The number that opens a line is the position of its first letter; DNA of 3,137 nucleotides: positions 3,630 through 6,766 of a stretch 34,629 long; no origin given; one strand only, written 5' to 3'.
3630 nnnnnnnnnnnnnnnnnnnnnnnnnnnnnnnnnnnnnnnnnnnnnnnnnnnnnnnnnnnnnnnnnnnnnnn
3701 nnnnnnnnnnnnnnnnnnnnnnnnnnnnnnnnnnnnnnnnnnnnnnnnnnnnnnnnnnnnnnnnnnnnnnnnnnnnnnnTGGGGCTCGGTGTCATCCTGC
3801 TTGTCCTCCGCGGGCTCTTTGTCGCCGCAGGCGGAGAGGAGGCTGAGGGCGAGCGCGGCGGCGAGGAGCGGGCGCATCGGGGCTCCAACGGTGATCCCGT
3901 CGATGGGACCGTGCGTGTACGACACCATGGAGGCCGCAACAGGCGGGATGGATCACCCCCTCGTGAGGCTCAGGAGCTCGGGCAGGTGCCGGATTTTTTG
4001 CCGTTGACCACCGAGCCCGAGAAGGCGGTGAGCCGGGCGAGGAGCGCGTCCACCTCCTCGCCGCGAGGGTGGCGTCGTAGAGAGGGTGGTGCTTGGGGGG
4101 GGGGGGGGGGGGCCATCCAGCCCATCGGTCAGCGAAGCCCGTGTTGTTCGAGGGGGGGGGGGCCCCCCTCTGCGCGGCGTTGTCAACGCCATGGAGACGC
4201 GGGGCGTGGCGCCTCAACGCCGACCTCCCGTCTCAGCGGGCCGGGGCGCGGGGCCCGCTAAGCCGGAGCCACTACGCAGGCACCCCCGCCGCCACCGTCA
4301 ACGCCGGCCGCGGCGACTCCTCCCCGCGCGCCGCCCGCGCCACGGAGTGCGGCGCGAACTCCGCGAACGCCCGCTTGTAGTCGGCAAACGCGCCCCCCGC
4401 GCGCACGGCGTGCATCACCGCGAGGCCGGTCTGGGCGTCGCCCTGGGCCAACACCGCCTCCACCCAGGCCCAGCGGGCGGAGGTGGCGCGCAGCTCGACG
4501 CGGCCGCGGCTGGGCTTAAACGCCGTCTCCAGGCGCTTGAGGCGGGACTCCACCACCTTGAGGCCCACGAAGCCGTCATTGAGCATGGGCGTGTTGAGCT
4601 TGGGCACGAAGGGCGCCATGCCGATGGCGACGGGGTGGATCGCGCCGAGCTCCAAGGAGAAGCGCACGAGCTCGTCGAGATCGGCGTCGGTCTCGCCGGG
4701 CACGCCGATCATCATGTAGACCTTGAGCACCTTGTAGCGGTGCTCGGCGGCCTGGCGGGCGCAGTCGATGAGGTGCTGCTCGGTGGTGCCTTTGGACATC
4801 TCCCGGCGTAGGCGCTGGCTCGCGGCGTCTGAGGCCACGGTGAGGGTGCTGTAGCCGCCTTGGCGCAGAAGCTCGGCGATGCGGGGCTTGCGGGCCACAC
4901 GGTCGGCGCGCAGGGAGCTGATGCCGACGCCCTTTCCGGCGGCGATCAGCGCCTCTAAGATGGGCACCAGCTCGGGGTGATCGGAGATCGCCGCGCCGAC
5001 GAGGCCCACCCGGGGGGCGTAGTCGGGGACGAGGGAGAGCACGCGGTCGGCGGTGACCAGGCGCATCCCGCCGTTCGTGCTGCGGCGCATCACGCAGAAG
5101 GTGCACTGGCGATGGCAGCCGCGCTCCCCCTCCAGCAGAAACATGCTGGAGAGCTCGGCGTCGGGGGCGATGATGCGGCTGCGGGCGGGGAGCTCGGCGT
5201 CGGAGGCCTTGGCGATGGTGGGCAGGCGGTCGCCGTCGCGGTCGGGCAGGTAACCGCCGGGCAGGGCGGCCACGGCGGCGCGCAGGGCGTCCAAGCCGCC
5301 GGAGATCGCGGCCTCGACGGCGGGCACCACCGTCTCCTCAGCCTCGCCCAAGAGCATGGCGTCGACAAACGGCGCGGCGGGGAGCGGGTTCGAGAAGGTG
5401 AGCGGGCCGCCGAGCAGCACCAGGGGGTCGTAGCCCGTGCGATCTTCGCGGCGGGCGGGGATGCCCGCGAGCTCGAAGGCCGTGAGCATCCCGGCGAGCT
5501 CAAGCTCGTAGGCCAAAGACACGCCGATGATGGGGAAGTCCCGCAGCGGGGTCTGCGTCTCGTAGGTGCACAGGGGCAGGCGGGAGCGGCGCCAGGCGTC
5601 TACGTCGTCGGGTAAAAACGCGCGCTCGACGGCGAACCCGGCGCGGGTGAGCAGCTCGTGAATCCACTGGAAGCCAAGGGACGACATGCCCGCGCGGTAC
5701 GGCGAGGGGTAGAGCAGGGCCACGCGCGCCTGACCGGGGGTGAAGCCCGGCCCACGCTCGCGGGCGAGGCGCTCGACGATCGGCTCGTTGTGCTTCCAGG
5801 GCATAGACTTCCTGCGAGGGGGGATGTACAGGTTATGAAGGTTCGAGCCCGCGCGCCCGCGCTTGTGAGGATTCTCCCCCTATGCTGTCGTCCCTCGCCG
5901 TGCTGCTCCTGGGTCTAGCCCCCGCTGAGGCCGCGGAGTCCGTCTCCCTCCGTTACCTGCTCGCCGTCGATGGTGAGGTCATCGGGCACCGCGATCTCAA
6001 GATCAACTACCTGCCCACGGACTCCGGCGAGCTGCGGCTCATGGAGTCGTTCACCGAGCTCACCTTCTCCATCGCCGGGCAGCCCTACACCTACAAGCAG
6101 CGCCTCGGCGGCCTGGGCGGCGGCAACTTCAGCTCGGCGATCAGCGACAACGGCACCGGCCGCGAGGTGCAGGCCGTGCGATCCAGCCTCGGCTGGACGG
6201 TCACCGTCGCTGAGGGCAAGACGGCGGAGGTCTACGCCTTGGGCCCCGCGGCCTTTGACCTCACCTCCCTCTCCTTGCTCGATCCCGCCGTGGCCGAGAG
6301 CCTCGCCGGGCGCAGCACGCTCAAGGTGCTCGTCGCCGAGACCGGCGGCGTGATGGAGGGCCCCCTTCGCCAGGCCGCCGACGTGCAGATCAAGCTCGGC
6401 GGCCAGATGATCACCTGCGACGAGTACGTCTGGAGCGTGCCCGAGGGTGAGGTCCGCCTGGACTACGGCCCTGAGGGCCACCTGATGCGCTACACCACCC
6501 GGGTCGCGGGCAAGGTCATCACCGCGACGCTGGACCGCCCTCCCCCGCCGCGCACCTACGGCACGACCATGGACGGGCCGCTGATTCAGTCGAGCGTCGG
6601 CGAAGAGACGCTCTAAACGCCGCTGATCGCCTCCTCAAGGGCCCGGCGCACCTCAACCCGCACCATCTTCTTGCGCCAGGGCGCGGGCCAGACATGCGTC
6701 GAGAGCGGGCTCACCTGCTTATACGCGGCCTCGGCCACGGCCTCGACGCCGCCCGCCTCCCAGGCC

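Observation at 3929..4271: G18 and G11C6 homopolymer tracts upstream of a surface lipoprotein gene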

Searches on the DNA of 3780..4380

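Call 62: search_rna_families(source=window, start=3780, end=4380, threshold=evalue, max_evalue=1)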
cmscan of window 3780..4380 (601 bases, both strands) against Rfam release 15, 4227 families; matches with E-value up to 1: 0.
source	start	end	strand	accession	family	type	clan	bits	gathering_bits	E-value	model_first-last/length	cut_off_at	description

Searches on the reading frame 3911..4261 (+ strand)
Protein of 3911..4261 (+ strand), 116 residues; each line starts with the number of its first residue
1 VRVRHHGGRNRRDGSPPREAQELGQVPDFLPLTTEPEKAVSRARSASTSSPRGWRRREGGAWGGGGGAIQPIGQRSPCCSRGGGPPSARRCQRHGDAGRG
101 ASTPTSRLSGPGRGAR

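Call 36: find_homologous_proteins(query=window:3911-4261:+, max_evalue=0.001)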
Query window:3911-4261:+: 95 candidates shared short words with the query, none scored E <= 0.001.
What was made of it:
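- Tried and rejected: The plus-strand ORF 3911-4261 gave nothing (call 36).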

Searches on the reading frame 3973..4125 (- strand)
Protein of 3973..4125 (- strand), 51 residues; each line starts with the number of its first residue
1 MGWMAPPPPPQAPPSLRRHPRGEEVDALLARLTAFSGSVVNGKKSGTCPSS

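Call 68: find_homologous_proteins(query=window:3973-4125:-, max_evalue=0.01)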
Query seq(51 aa) (51 aa): 2 proteins with E <= 0.01 among 3 candidates.
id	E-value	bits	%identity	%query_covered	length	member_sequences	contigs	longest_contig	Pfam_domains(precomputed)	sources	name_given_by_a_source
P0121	8.5e-24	99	100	94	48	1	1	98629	-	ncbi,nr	ncbi:MAG: hypothetical protein IPN01_19440 [Deltaproteobacteria bacterium]|nr:hypothetical protein [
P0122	3.7e-8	50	59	100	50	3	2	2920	-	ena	-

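Call 70: find_encoding_contigs(protein=P0122, flank=3000, max_places=10)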
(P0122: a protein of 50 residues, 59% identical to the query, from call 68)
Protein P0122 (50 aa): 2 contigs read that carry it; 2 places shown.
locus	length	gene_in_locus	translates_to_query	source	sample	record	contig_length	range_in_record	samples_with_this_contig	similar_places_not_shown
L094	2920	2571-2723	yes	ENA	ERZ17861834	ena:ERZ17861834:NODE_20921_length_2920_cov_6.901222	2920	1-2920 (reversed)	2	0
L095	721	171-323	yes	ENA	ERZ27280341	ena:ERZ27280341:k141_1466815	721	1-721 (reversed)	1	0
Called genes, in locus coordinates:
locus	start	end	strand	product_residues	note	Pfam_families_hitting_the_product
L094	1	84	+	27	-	?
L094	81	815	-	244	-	-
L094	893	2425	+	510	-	PF19864:Radical_SAM_N2, PF04055:Radical_SAM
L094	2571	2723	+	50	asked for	-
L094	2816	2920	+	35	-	?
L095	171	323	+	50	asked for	-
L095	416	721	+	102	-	?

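Call 71: find_encoding_contigs(protein=P0121, flank=3000, max_places=10)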
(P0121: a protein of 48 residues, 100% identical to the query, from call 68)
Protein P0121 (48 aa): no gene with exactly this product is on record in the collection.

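Call 74: list_cluster_members(proteins=[P0121, P0122])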
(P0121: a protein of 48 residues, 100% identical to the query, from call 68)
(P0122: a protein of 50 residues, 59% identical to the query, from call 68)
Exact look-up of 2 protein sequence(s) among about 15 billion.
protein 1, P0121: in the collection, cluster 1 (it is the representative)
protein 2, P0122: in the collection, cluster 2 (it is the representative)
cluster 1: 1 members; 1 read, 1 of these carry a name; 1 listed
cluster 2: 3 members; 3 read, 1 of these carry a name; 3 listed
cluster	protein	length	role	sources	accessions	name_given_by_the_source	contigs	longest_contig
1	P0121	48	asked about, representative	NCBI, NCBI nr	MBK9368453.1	MAG: hypothetical protein IPN01_19440 [Deltaproteobacteria bacterium] | hypothetical protein [Deltaproteobacteria bacterium]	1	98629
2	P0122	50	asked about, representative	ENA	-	-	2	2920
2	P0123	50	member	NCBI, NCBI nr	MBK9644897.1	MAG: hypothetical protein IPO67_07050 [Deltaproteobacteria bacterium] | hypothetical protein [Deltaproteobacteria bacterium]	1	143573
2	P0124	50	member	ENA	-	-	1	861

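Call 76: find_encoding_contigs(protein=P0124, flank=1000, max_places=5)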
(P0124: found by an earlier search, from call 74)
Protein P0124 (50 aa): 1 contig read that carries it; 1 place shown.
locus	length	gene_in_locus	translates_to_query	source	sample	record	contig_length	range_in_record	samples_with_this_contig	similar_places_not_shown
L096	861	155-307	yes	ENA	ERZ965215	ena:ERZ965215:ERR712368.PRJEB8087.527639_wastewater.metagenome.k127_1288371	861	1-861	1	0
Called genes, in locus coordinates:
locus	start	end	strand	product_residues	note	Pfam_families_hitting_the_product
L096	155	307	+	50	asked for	-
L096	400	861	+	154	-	?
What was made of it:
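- Tried and rejected: Searching the spurious minus-strand ORF (call 68) finally led to the window's own GenBank entry and, through the look-ups in calls 70, 74 and 76, to three short-read alleles.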

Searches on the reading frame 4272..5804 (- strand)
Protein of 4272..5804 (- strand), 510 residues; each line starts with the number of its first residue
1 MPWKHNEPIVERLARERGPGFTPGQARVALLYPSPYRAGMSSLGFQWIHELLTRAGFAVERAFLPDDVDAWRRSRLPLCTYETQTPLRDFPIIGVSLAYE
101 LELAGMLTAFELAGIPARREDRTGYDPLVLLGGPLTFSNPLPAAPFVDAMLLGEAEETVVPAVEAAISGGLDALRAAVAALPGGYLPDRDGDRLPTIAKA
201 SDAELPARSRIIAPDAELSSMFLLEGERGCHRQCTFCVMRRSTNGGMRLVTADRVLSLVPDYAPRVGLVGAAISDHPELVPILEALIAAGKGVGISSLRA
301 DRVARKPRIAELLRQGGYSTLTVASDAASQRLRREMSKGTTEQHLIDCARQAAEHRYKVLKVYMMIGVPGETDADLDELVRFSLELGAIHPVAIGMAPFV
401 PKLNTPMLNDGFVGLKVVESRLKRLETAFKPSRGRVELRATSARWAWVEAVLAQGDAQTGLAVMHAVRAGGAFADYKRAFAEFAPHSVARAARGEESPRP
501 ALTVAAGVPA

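Call 7: search_protein_families(library=pfam, proteins=[window:4272-5804:-])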
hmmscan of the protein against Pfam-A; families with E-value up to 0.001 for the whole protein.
window:4272-5804:- (510 aa): 2 families
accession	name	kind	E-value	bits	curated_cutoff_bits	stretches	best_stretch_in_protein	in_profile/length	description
PF19864.5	Radical_SAM_N2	-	2.3e-31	108.8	29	1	44-166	1-125/151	Radical SAM proteins, N-terminal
PF04055.27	Radical_SAM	-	5.8e-18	66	29.5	1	228-382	5-165/166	Radical SAM superfamily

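Call 10: find_encoding_contigs(protein=window:4272-5804:-, flank=6000, max_places=10)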
Protein window:4272-5804:- (510 aa): 3 contigs read that carry it; 3 places shown.
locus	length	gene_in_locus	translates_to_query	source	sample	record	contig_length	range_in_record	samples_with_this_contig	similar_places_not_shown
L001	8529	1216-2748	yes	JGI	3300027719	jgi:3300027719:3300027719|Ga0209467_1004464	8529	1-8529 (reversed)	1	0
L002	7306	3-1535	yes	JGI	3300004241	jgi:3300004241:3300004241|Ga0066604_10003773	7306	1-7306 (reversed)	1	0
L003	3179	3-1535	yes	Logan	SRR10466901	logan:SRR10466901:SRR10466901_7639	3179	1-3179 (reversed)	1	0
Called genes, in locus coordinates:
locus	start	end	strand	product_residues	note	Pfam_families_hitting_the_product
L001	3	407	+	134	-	?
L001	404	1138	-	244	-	-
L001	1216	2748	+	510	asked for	PF19864:Radical_SAM_N2, PF04055:Radical_SAM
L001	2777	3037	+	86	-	-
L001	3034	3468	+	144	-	PF01850:PIN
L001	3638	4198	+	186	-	-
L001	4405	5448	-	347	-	PF00805:Pentapeptide, PF13576:Pentapeptide_3 (weak), PF13599:Pentapeptide_4 (weak), PF00805:Pentapeptide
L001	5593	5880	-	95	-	-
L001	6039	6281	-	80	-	-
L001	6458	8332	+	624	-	PF00561:Abhydrolase_1 (weak), PF02129:Peptidase_S15 (weak), PF12146:Hydrolase_4 (weak), PF20434:BD-FAE (faint), PF00326:Peptidase_S9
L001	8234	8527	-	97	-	?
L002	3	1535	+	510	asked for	PF19864:Radical_SAM_N2, PF04055:Radical_SAM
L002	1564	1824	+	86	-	-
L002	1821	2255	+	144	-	PF01850:PIN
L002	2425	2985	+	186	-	-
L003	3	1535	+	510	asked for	PF19864:Radical_SAM_N2, PF04055:Radical_SAM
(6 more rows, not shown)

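Call 11: find_related_loci(query=window:4272-5804:-, collection=genome_contigs, flank=6000)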
Query window:4272-5804:- (510 aa) in genome_contigs; peptide patterns used: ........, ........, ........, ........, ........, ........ (x = any residue, [..] = any of these).
338 stretches matched a pattern; 113 encode a relative of the query (tblastn E <= 1e-3); the best 80 are kept; 80 distinct loci.
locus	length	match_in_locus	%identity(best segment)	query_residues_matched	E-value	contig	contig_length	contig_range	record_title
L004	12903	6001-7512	99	1-504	0e+0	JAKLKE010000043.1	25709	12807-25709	MAG: Myxococcota bacterium isolate MAG.430 MAG.430-NODE_43_length_25709_cov_3.993914, whole genome shotgun sequence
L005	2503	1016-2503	97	1-496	0e+0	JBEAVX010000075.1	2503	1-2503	MAG: Pseudomonadota bacterium isolate NASQAN2011_262_B_bin.21 scaffold_352369, whole genome shotgun sequence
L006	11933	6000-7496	95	1-499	0e+0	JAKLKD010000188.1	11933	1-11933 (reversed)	MAG: Myxococcota bacterium isolate MAG.235 MAG.235-scaffold_2947, whole genome shotgun sequence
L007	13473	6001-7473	72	1-493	0e+0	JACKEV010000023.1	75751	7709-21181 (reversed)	MAG: Alphaproteobacteria bacterium isolate HK-STAS-MYXO-43 HK-STAS-MYXO-43_23, whole genome shotgun sequence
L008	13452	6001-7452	71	1-482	0e+0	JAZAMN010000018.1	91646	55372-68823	MAG: Myxococcota bacterium isolate XB_MAG94 DB_MAG94_0018, whole genome shotgun sequence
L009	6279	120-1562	68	3-481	0e+0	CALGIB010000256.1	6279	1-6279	MAG TPA_asm: uncultured proteobacterium isolate ERR2206756_bin.71_CONCOCT_v1.1_MAG genome assembly, contig: ERZ887841.81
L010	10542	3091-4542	66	1-487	0e+0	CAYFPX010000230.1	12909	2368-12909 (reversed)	MAG TPA_asm: uncultured Enterobacterales bacterium isolate ERP019367_co1_21 genome assembly, contig: NODE_3499_length_12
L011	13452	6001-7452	66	1-482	0e+0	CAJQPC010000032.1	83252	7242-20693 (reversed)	uncultured bacterium isolate 3_20180319_Bin_20180319_Bin_29_sub_1 genome assembly, contig: c_000004177959, whole genome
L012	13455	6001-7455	66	1-488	0e+0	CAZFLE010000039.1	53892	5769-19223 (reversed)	MAG TPA_asm: uncultured Enterobacterales bacterium isolate binchicken_co46_73 genome assembly, contig: NODE_996_length_5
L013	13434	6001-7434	66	3-483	0e+0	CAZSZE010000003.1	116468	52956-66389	MAG TPA_asm: uncultured Enterobacterales bacterium isolate SRP308112_co1_361 genome assembly, contig: NODE_74_length_116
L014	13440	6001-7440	66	3-485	0e+0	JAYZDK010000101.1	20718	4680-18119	MAG: Myxococcota bacterium isolate XB_MAG1251 DB_MAG1251_0101, whole genome shotgun sequence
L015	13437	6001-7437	68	9-489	0e+0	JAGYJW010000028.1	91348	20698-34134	MAG: Deltaproteobacteria bacterium isolate M30B51 28, whole genome shotgun sequence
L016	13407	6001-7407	67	9-480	0e+0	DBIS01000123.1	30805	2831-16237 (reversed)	MAG TPA_asm: Deltaproteobacteria bacterium UBA796 UBA796_contig_784, whole genome shotgun sequence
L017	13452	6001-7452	67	9-489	0e+0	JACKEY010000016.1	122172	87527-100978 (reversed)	MAG: Alphaproteobacteria bacterium isolate HK-STAS-MYXO-46 HK-STAS-MYXO-46_16, whole genome shotgun sequence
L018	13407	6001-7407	69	11-481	0e+0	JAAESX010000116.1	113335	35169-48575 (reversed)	MAG: Proteobacteria bacterium isolate Ust_23 UstG_CONTIG1373968, whole genome shotgun sequence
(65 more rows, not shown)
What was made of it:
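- The rSAM gene is conserved with unrelated neighbours across Myxococcota (call 11).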

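Call 63: search_protein_families(library=ncbifam, proteins=[window:4272-5804:-, L004:7552-9045:+, L004:9042-10436:+])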
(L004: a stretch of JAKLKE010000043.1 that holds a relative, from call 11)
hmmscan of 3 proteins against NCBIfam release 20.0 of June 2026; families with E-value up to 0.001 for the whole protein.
window:4272-5804:- (510 aa): 11 families
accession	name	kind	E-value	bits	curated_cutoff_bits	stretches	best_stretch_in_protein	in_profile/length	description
TIGR03960.1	rSAM_fuse_unch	hypoth_equivalog_domain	3.7e-52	177.6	462.3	2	26-163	30-169/605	TIGR03960 family B12-binding radical SAM protein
TIGR04014.1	B12_SAM_MJ_0865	equivalog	4.1e-09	35.7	360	1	147-386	90-336/434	methyl-coenzyme M reductase glutamine C-methyltransferase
TIGR04072.2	rSAM_ladder_B12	equivalog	2.1e-07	29.9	360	1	216-378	175-341/443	lipid biosynthesis B12-binding/radical SAM protein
TIGR00089.1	TIGR00089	subfamily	5.2e-07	28.8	251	1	223-428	142-358/429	MiaB/RimO family radical SAM methylthiotransferase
TIGR04013.1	B12_SAM_MJ_1487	hypoth_equivalog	6e-06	25.3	251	0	319-386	267-333/382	TIGR04013 family B12-binding domain/radical SAM domain-containing protein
TIGR01125.1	TIGR01125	equivalog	5.1e-05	22.5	356.95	0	327-426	256-354/432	30S ribosomal protein S12 methylthiotransferase RimO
TIGR03471.1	HpnJ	equivalog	5.1e-05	22.3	577.6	1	192-397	170-375/472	hopanoid biosynthesis associated radical SAM protein HpnJ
TIGR04190.1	B12_SAM_Ta0216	equivalog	5.9e-05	21.8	500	1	314-403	322-412/554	TIGR04190 family B12-binding domain/radical SAM domain protein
TIGR01579.1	MiaB-like-C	equivalog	0.00013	21.3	357.05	1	228-425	147-355/416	tRNA (N(6)-L-threonylcarbamoyladenosine(37)-C(2))-methylthiotransferase MtaB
NF053743.1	LipS2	equivalog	0.00017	21.1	270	0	306-384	116-191/292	LipS2 family lipoyl synthase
TIGR03975.1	rSAM_ocin_1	subfamily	0.00019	20.1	281.85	1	145-381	180-425/606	RiPP maturation radical SAM C-methyltransferase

L004:7552-9045:+ (497 aa): 3 families
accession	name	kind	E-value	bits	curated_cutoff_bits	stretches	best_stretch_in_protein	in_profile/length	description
NF041760.1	PtuA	equivalog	9.2e-32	110.6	500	2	306-474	339-500/524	retron Ec78 anti-phage system effector ATPase PtuA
NF047739.1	antiphage_MADS3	equivalog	4.5e-05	22.8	420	0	345-405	338-395/427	methylation-associated defense system AAA family ATPase MAD3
TIGR00634.1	recN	equivalog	0.00028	19.9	407.85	0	59-118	24-84/563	DNA repair protein RecN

L004:9042-10436:+ (464 aa): 2 families
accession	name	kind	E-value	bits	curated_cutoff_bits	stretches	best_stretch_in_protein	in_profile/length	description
TIGR02646.1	TIGR02646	subfamily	1.4e-11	44.6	52.15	1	46-84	16-53/144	retron system putative HNH endonuclease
NF041761.1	PtuB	equivalog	7.9e-11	42.2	150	1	44-217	35-167/218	retron Ec78 anti-phage system effector HNH endonuclease PtuB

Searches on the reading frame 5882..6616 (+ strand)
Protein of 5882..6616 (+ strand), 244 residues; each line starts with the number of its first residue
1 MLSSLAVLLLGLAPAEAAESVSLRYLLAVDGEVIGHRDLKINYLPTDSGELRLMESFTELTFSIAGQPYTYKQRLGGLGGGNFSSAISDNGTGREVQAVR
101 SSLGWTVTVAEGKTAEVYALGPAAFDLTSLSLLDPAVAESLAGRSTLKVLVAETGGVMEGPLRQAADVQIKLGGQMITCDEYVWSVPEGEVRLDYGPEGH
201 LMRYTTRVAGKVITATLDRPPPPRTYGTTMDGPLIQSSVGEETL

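Call 7: search_protein_families(library=pfam, proteins=[window:5882-6616:+])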
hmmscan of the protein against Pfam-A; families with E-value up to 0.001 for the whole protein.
window:5882-6616:+ (244 aa): 0 families

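Call 56: find_encoding_contigs(protein=window:5882-6616:+, flank=6000, max_places=10)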
Protein window:5882-6616:+ (244 aa): 15 contigs read that carry it; 10 places shown.
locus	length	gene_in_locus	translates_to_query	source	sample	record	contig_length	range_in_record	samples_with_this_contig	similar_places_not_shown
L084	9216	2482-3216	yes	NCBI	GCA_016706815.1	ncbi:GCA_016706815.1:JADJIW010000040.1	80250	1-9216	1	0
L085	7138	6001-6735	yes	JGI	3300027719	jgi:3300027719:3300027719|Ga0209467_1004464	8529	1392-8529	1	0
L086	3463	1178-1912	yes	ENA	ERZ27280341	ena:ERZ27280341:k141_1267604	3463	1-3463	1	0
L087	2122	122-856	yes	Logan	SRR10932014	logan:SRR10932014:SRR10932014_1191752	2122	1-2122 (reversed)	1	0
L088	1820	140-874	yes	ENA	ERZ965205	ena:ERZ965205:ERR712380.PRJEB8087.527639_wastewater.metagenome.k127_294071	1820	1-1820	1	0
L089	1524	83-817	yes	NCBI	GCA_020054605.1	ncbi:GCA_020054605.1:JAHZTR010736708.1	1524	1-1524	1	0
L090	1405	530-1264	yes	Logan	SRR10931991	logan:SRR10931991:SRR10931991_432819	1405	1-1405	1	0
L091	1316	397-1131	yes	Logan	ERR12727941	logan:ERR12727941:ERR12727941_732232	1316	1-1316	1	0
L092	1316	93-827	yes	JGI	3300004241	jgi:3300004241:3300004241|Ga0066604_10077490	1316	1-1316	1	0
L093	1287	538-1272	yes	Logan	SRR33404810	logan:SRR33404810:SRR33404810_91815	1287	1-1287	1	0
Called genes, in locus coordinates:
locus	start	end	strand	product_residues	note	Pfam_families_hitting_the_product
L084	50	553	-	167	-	PF01850:PIN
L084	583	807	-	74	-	-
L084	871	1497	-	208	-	PF04055:Radical_SAM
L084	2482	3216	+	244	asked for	-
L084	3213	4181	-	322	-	PF00941:FAD_binding_5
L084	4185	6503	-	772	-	PF01315:Ald_Xan_dh_C, PF02738:MoCoBD_1, PF20256:MoCoBD_2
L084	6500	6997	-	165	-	PF00111:Fer2, PF13085:Fer2_3 (weak), PF01799:Fer2_2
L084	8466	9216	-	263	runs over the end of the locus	PF00069:Pkinase, PF07714:PK_Tyr_Ser-Thr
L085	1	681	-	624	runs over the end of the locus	PF00561:Abhydrolase_1 (weak), PF02129:Peptidase_S15 (weak), PF12146:Hydrolase_4 (weak), PF20434:BD-FAE (faint), PF00326:Peptidase_S9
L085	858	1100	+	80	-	-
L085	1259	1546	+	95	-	-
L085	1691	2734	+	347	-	PF00805:Pentapeptide, PF13576:Pentapeptide_3 (weak), PF13599:Pentapeptide_4 (weak), PF00805:Pentapeptide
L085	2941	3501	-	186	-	-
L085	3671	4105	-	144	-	PF01850:PIN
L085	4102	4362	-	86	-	-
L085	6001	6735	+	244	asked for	-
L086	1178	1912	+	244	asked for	-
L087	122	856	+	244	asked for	-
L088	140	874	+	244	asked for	-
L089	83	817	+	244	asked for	-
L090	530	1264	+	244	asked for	-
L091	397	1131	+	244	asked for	-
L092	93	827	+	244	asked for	-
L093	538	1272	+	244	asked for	-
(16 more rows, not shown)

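Call 63: search_protein_families(library=ncbifam, proteins=[window:5882-6616:+])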
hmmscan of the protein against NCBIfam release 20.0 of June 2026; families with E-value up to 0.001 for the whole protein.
window:5882-6616:+ (244 aa): 0 families
